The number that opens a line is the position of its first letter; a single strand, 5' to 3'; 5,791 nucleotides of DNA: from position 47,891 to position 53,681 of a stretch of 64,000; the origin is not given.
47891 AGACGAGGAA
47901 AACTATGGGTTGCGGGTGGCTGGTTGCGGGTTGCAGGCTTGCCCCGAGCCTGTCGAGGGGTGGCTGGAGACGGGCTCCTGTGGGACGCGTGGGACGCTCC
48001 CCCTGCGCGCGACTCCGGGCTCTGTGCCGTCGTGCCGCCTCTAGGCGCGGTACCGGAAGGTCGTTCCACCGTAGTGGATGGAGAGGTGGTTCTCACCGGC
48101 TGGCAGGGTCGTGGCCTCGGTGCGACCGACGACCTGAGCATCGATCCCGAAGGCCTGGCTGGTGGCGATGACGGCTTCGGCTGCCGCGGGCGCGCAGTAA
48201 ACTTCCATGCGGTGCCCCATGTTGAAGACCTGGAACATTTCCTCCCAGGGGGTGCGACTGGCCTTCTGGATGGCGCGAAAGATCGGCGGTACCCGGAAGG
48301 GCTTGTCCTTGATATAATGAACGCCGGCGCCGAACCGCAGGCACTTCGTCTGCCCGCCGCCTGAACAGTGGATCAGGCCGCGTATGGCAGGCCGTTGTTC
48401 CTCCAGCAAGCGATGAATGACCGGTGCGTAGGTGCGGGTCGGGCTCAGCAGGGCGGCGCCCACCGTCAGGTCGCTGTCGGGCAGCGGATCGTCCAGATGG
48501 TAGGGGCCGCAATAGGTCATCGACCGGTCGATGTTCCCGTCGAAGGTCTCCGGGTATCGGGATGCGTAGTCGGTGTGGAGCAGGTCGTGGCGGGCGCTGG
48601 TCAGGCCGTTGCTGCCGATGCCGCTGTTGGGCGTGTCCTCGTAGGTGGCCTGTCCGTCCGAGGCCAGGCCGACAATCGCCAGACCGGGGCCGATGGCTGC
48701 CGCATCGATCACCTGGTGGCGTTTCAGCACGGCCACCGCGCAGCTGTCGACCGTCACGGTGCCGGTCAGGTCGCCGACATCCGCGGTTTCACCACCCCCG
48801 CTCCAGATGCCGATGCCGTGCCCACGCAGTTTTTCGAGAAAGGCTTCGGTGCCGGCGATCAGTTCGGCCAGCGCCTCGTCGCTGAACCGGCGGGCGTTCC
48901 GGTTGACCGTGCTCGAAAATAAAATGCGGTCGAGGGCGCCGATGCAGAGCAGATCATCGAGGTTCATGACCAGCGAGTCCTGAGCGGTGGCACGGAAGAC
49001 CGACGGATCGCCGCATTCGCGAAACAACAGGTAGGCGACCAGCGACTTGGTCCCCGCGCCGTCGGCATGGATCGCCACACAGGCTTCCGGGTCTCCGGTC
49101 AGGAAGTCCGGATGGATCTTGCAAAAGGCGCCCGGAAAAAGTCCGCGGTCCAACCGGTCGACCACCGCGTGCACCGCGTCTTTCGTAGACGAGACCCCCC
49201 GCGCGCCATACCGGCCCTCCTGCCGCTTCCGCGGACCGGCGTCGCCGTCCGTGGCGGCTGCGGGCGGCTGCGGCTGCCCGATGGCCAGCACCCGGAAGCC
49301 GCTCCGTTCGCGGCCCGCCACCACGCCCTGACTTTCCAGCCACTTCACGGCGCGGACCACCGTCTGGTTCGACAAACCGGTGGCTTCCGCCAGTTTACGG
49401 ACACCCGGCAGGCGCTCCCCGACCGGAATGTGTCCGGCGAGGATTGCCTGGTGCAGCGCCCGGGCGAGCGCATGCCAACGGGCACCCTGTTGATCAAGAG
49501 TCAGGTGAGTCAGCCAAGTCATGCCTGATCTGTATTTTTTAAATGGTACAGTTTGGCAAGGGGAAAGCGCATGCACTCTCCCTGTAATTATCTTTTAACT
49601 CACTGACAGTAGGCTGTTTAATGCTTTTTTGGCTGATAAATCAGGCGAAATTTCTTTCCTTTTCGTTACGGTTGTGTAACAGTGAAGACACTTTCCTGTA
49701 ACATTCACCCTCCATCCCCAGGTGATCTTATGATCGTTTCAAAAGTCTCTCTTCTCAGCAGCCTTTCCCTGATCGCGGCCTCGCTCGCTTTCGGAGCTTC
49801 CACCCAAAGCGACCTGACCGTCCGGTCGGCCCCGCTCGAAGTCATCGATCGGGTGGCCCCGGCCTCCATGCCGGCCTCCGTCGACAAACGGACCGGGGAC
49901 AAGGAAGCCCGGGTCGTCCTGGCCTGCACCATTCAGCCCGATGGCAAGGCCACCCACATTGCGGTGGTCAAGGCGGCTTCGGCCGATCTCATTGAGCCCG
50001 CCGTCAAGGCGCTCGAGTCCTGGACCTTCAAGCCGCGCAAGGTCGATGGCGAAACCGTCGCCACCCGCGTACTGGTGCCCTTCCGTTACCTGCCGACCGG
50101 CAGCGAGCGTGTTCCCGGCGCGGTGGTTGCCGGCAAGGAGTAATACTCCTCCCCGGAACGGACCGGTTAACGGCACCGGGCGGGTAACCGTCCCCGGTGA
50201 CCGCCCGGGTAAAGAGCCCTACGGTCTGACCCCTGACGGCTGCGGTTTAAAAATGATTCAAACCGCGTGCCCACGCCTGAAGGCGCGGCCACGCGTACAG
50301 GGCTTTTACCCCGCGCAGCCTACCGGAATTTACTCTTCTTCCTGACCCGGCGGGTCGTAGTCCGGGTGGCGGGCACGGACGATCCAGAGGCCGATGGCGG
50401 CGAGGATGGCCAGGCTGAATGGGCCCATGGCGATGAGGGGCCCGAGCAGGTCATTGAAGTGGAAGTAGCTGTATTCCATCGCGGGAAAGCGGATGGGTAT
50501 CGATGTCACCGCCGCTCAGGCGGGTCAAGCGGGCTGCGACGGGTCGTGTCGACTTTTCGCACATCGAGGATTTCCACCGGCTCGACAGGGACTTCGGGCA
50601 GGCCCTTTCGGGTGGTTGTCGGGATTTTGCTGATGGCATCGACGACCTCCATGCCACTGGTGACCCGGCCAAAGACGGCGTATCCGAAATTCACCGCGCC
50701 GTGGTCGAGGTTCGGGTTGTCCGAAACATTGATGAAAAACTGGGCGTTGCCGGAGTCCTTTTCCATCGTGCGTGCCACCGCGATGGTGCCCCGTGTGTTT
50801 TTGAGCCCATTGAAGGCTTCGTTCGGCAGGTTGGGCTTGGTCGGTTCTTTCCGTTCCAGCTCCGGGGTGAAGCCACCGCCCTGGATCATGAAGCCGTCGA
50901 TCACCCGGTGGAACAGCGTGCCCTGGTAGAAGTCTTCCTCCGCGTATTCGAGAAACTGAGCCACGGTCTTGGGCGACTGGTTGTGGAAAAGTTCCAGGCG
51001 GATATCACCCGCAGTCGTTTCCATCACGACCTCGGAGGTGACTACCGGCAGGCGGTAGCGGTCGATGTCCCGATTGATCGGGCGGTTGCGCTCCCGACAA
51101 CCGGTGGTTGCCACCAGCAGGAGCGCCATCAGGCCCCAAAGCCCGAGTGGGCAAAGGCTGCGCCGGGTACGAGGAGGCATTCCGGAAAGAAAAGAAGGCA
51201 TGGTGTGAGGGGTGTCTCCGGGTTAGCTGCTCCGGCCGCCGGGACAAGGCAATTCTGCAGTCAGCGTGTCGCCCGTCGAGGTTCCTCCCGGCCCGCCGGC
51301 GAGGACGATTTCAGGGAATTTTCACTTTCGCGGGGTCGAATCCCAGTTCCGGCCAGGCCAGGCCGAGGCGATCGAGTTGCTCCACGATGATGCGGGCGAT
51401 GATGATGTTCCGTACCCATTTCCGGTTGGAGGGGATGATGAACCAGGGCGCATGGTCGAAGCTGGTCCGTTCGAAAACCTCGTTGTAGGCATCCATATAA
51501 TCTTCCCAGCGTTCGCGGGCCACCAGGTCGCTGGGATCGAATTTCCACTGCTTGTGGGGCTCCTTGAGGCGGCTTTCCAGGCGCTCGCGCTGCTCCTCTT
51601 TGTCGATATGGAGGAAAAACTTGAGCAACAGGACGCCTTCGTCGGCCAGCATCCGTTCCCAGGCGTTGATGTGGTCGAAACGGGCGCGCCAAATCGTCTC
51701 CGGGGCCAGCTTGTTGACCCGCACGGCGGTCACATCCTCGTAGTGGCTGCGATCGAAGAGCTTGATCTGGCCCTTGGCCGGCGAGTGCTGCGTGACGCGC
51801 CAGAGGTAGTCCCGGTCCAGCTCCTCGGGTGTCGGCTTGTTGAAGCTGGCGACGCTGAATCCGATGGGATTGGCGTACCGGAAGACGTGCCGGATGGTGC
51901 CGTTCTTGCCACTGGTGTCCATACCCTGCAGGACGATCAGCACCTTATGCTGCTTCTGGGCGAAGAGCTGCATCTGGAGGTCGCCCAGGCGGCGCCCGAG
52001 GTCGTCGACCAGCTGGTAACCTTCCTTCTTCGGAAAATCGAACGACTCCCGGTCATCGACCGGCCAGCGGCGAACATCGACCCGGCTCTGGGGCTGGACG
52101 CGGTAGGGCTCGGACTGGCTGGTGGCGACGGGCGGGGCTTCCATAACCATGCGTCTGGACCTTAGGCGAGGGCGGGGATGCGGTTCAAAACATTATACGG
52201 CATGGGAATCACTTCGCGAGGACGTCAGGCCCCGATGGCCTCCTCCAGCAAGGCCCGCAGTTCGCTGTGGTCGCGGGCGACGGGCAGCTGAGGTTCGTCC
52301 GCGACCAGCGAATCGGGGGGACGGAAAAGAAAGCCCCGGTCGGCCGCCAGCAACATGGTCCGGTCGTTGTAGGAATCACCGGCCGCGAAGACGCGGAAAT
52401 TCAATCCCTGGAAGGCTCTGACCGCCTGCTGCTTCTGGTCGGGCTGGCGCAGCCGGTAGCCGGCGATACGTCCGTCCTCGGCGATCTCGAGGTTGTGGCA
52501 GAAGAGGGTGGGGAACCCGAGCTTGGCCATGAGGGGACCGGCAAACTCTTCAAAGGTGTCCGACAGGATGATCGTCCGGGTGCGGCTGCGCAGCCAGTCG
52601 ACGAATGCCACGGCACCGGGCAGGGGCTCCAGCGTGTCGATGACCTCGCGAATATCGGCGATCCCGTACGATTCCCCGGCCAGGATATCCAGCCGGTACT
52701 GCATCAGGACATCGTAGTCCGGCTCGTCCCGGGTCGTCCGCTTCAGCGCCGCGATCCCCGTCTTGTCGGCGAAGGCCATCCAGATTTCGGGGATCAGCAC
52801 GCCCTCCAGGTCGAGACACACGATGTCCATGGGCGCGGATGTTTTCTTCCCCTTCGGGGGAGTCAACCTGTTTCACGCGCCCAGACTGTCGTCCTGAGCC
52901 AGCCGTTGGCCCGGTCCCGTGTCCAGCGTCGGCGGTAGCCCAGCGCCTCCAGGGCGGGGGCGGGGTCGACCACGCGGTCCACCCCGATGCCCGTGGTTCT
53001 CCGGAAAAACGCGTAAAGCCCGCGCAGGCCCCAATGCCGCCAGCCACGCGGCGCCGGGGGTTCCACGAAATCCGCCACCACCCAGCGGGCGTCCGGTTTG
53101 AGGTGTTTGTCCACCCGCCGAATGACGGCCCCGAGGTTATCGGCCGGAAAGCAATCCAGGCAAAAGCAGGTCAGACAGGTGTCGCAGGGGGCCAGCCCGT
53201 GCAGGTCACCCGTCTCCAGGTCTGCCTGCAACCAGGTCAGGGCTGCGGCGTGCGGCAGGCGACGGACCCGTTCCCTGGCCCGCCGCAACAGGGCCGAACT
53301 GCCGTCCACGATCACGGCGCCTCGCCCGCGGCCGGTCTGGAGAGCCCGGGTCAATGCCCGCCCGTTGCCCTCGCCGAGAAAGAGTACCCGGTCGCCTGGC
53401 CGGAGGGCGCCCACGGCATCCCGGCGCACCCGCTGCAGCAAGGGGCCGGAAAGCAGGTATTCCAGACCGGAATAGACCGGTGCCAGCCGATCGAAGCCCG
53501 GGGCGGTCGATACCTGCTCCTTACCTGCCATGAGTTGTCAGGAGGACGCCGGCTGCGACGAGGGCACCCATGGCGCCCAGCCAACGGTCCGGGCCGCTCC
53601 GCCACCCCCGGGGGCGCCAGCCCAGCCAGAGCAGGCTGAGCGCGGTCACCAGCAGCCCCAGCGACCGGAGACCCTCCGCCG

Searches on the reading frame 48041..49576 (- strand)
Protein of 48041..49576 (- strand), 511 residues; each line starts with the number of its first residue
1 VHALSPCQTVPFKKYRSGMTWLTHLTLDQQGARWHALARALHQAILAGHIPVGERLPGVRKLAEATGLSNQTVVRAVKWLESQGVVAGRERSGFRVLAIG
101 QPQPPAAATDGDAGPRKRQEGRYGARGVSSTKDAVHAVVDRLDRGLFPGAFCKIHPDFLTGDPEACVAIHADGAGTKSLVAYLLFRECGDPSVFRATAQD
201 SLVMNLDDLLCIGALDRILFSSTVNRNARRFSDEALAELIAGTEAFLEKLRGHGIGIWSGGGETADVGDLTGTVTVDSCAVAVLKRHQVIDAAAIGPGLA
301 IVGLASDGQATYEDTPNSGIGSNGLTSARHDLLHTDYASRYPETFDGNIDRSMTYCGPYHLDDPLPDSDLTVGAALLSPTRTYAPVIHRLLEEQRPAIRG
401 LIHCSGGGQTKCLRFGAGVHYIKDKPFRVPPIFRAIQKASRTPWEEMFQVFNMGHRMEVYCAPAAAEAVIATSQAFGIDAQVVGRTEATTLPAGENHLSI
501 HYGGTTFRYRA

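Call 30: search_protein_families(library=pfam, proteins=[window:48041-49576:-], max_evalue=0.001)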
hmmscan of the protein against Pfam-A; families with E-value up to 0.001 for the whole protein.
window:48041-49576:- (511 aa): 4 families
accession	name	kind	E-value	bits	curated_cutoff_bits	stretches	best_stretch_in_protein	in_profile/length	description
PF00392.27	GntR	-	7.8e-12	45.1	27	1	37-96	5-64/64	Bacterial regulatory proteins, gntR family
PF02769.27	AIRS_C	-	4.5e-09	37.1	23.1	1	297-489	2-148/156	AIR synthase related protein, C-terminal domain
PF00586.29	AIRS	-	1.7e-08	35.3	24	1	163-281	11-109/112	AIR synthase related protein, N-terminal domain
PF25213.1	HVO_A0261_N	-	0.00049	20.4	35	0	60-100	28-67/86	HVO_A0261 N-terminal domain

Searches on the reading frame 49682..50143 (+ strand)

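Call 30: search_protein_families(library=pfam, proteins=[window:49682-50143:+], max_evalue=0.001)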
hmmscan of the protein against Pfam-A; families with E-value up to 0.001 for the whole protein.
window:49682-50143:+ (153 aa): 1 family
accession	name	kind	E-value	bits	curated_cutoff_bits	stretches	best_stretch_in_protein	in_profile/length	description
PF03544.19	TonB_C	-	4.5e-12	46.7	24.6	1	73-136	13-77/79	Gram-negative bacterial TonB protein C-terminal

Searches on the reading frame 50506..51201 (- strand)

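Call 30: search_protein_families(library=pfam, proteins=[window:50506-51201:-], max_evalue=0.001)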
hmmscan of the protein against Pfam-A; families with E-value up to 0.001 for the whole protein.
window:50506-51201:- (231 aa): 1 family
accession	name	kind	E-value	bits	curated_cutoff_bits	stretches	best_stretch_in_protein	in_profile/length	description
PF00160.26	Pro_isomerase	-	7.2e-44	150.3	21.7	1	58-214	2-157/159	Cyclophilin type peptidyl-prolyl cis-trans isomerase/CLD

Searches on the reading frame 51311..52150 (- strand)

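Call 30: search_protein_families(library=pfam, proteins=[window:51311-52150:-], max_evalue=0.001)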
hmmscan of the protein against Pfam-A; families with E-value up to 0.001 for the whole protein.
window:51311-52150:- (279 aa): 1 family
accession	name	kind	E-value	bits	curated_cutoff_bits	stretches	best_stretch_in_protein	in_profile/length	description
PF03976.20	PPK2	-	1.2e-69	234.9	22.3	1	45-260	8-222/229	Polyphosphate kinase 2 (PPK2)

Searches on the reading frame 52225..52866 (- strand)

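Call 30: search_protein_families(library=pfam, proteins=[window:52225-52866:-], max_evalue=0.001)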
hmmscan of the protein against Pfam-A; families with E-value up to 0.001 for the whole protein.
window:52225-52866:- (213 aa): 2 families
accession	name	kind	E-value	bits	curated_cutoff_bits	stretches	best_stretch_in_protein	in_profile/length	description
PF00702.32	Hydrolase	-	1e-11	46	26.4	1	49-176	48-191/191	haloacid dehalogenase-like hydrolase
PF12710.13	HAD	-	1.1e-10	42.8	27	1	48-172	51-188/189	haloacid dehalogenase-like hydrolase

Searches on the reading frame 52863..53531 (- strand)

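Call 31: search_protein_families(library=pfam, proteins=[window:52863-53531:-], max_evalue=0.001)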
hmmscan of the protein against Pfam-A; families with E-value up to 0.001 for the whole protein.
window:52863-53531:- (222 aa): 3 families
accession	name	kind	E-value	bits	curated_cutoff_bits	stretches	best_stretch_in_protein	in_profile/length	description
PF13649.12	Methyltransf_25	-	8.8e-09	36.4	27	1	49-147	1-96/97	Methyltransferase domain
PF08242.18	Methyltransf_12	-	1.2e-07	32.8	30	1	52-149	3-97/98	Methyltransferase domain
PF08241.18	Methyltransf_11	-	5.2e-05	24.2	21.2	1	52-149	3-92/95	Methyltransferase domain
